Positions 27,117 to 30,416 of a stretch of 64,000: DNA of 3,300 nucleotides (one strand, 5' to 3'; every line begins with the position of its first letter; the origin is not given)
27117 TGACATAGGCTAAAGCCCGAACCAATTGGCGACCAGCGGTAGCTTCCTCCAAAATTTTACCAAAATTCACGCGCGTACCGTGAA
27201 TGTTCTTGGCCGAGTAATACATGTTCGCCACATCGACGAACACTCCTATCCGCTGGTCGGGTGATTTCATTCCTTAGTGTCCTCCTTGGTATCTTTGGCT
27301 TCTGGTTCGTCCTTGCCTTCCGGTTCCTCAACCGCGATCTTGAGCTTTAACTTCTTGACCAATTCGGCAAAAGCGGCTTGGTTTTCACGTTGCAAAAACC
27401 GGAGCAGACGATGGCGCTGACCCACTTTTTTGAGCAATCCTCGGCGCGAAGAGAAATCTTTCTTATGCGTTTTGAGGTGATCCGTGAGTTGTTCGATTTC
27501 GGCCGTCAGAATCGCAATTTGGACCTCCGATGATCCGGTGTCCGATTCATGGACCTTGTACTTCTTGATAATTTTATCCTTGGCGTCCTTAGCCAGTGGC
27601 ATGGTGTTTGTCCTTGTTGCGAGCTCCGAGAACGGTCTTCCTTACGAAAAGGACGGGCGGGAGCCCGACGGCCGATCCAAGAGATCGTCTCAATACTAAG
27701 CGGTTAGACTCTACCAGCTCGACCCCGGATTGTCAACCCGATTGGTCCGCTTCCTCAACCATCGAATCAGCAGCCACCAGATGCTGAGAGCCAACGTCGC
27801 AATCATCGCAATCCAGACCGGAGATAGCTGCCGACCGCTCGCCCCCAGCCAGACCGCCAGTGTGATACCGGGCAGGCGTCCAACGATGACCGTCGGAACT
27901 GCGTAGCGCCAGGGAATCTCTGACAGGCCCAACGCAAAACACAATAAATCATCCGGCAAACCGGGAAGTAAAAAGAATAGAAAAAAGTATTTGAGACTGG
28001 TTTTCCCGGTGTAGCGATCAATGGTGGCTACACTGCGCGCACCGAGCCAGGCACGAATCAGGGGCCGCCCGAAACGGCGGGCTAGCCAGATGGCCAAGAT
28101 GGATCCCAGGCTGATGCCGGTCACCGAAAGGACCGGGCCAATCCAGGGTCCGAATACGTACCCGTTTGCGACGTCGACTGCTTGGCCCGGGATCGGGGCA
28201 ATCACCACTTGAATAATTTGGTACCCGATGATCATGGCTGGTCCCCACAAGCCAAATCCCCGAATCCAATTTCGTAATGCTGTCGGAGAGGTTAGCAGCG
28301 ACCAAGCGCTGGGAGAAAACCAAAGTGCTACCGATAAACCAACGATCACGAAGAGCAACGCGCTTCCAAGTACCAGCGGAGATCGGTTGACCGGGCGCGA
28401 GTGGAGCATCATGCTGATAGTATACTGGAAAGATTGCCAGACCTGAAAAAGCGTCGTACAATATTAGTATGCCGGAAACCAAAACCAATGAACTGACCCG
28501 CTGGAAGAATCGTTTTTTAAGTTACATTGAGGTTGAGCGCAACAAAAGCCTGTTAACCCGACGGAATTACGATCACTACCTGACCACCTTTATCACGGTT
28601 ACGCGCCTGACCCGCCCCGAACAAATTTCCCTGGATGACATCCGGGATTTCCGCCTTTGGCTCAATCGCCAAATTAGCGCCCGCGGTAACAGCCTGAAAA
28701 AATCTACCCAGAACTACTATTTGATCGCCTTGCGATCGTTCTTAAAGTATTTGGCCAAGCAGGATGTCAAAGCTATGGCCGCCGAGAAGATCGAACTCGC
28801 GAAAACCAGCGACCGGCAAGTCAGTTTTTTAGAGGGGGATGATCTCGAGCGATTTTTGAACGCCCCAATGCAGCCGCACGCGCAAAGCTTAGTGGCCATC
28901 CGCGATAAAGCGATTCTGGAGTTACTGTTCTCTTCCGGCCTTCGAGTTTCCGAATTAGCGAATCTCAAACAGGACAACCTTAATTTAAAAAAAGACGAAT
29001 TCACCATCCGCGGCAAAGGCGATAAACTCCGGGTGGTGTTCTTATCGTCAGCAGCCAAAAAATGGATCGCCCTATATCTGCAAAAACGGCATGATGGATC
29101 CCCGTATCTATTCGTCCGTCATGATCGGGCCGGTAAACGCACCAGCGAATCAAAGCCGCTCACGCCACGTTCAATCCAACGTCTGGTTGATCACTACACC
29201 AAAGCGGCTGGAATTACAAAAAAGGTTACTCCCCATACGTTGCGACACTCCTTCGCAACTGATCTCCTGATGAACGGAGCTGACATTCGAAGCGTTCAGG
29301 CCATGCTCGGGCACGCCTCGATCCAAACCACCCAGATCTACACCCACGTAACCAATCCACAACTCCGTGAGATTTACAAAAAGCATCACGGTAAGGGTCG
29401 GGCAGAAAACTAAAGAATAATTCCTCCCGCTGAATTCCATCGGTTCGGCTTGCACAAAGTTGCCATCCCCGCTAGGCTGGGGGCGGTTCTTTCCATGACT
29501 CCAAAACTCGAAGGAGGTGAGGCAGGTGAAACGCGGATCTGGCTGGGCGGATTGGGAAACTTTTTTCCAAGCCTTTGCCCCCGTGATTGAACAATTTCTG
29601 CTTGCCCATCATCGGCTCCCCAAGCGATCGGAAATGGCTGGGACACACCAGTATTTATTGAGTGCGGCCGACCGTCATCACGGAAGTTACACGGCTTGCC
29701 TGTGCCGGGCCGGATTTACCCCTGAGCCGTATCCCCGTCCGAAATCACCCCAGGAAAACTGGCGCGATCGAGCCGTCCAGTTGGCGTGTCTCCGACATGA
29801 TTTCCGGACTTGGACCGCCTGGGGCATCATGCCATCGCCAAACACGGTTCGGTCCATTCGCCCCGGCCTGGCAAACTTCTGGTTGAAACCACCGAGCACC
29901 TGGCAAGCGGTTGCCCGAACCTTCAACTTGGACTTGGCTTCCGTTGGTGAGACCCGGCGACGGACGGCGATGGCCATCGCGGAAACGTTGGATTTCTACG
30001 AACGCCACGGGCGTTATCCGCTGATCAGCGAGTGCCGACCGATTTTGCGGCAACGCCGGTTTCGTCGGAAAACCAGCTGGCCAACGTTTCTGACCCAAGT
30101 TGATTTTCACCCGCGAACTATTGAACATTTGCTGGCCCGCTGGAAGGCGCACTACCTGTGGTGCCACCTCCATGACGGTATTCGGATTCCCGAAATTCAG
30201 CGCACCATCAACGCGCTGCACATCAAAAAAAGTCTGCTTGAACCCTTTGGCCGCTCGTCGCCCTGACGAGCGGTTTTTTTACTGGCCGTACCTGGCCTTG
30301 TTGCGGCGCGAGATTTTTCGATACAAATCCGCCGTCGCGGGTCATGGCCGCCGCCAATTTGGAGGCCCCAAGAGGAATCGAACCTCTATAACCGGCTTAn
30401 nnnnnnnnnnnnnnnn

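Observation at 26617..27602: NYN-domain nuclease gene inserted into the conserved rpsO-pnp operon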

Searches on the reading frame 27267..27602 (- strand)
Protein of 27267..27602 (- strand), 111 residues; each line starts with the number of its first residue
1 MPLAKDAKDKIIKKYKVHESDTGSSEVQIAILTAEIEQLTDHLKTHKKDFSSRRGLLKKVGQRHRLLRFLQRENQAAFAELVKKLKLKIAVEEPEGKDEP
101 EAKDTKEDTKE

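Call 3: search_protein_families(library=pfam, proteins=[window:27267-27602:-], max_evalue=0.01)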
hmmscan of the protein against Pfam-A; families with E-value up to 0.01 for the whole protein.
window:27267-27602:- (111 aa): 2 families
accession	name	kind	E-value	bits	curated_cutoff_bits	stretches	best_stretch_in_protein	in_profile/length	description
PF00312.27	Ribosomal_S15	-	1.4e-31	109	31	1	8-88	1-81/81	Ribosomal protein S15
PF18330.7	Lig_C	-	0.0096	16.3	25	0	60-98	63-100/125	Ligase Pab1020 C-terminal region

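Call 4: search_protein_families(library=ncbifam, proteins=[window:27267-27602:-], max_evalue=0.01)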
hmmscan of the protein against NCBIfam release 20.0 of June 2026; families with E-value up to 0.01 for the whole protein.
window:27267-27602:- (111 aa): 2 families
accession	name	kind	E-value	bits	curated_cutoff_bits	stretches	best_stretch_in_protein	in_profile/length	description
TIGR00952.1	S15_bact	equivalog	1.1e-34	118.6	63.65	1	5-88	2-85/86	30S ribosomal protein S15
NF006331.0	PRK08561.1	equivalog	0.00063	19.5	154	1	29-75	88-134/152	30S ribosomal protein S15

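Call 51: find_related_loci(query=window:27267-27602:-, collection=metagenome_contigs, flank=4500)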
Query window:27267-27602:- (111 aa) in metagenome_contigs; peptide patterns used: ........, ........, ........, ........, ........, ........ (x = any residue, [..] = any of these).
600 stretches matched a pattern (row limit reached: there are more); 575 encode a relative of the query (tblastn E <= 1e-3); the best 80 are kept; 80 distinct loci.
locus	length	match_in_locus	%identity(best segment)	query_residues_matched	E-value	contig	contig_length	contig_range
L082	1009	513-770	74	3-88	6e-38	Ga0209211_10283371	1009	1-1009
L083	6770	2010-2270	64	3-89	5e-34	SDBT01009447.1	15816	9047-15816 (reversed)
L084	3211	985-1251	66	3-91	3e-34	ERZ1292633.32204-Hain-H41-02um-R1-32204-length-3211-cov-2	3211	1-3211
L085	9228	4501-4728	70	3-78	3e-31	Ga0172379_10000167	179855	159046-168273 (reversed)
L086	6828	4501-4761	62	3-89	3e-31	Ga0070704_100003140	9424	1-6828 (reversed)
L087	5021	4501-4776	62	3-92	4e-31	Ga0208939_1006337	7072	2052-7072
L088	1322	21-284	64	1-88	1e-30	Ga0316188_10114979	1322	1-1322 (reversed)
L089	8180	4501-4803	53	1-98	2e-30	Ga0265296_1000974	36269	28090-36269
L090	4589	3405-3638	64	1-78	5e-30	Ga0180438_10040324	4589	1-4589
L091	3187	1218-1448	66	11-87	9e-30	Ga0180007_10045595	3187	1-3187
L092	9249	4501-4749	64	8-90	2e-29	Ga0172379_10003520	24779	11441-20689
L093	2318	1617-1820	72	15-82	2e-29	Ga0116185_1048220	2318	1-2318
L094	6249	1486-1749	58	1-88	5e-29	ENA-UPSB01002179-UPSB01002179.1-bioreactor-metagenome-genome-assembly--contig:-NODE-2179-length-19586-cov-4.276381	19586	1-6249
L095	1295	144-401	53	3-88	4e-29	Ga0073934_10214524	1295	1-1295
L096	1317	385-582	73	15-80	2e-29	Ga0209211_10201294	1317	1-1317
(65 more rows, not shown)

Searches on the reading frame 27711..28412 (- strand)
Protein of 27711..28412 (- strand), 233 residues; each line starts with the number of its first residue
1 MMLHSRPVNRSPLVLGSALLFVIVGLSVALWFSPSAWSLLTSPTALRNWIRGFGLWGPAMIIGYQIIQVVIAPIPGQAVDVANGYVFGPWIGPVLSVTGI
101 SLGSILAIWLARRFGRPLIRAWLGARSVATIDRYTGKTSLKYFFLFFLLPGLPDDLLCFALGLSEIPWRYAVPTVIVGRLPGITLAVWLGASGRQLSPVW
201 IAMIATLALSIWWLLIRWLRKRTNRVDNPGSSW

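Call 3: search_protein_families(library=pfam, proteins=[window:27711-28412:-], max_evalue=0.01)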
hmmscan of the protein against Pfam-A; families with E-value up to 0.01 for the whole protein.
window:27711-28412:- (233 aa): 1 family
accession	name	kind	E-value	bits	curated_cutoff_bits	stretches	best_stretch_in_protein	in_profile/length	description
PF09335.16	VTT_dom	-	2.6e-20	73.6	33.9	1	74-191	1-122/123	VTT domain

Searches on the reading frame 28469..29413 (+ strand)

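Call 3: search_protein_families(library=pfam, proteins=[window:28469-29413:+], max_evalue=0.01)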
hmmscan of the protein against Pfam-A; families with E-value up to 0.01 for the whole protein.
window:28469-29413:+ (314 aa): 5 families
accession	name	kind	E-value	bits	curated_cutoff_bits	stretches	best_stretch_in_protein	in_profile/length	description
PF00589.27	Phage_integrase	-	7.2e-45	153.3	27.1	1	120-295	2-169/172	Phage integrase family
PF13495.12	Phage_int_SAM_4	-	9.8e-10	39.1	27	1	14-101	3-84/85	Phage integrase, N-terminal SAM-like domain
PF02899.23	Phage_int_SAM_1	-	6.2e-09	36.5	22.3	1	14-98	2-82/83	Phage integrase, N-terminal SAM-like domain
PF11917.13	DUF3435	-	0.00063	19.2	25.8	1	213-293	153-237/418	Protein of unknown function (DUF3435)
PF13102.12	Phage_int_SAM_5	-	0.0013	19.5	22.3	1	19-99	9-86/98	Phage integrase SAM-like domain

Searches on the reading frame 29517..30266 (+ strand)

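Call 43: search_protein_families(library=pfam, proteins=[window:29517-30266:+], max_evalue=0.001)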
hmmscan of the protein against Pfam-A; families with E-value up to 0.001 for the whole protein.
window:29517-30266:+ (249 aa): 1 family
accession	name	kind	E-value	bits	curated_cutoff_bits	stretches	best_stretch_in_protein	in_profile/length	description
PF18780.6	HNH_repeat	-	0.00052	20.7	26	0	32-67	18-53/54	Homing endonuclease associated repeat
